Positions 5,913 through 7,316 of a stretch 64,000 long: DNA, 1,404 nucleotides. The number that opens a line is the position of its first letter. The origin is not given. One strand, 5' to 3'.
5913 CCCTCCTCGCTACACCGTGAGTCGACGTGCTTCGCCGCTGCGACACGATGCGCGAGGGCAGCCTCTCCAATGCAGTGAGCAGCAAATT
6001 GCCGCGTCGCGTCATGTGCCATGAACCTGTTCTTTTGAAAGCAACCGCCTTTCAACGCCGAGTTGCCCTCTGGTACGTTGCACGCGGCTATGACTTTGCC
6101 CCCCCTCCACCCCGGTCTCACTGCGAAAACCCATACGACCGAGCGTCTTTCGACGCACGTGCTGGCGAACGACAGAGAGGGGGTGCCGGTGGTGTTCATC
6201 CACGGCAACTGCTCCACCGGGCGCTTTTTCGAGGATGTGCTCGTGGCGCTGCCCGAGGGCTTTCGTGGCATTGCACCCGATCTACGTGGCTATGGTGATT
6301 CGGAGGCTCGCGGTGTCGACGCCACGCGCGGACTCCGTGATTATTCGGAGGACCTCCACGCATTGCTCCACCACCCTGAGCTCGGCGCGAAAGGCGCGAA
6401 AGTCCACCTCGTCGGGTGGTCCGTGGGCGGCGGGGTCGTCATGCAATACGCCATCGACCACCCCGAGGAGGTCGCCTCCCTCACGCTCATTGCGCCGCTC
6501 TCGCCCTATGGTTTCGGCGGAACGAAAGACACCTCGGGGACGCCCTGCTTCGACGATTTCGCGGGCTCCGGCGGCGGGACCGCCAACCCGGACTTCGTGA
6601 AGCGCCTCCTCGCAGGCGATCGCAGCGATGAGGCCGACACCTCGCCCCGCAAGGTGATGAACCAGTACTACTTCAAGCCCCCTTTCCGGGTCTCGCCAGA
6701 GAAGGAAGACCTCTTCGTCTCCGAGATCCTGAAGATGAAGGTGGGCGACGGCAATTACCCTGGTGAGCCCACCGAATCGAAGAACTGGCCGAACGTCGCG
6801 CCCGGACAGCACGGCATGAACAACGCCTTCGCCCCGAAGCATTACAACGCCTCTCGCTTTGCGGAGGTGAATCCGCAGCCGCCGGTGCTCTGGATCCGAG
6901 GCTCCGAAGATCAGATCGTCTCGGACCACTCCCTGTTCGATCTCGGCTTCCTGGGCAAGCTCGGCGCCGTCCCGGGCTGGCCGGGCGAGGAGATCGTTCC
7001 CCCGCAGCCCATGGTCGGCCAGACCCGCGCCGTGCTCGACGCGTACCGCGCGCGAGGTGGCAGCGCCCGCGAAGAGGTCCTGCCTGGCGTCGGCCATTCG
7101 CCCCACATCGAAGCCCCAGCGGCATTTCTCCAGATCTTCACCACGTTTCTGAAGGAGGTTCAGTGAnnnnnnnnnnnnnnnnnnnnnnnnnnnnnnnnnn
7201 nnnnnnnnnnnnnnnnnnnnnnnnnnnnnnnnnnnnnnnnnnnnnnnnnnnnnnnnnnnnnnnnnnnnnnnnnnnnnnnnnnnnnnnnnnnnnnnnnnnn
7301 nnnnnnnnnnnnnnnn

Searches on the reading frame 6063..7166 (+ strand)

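Call 87: search_protein_families(library=pfam, proteins=[window:6063-7166:+], max_evalue=0.0001)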
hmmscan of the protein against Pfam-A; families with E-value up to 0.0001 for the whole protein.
window:6063-7166:+ (367 aa): 3 families
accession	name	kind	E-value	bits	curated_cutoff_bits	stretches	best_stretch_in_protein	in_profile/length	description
PF00561.26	Abhydrolase_1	-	9.9e-24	84.8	25.8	1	42-147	2-104/245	alpha/beta hydrolase fold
PF12697.13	Abhydrolase_6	-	1.1e-19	72.4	26.3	1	43-357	1-216/217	Alpha/beta hydrolase family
PF12146.15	Hydrolase_4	-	2e-14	53.9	27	1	43-146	7-110/239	Serine aminopeptidase, S33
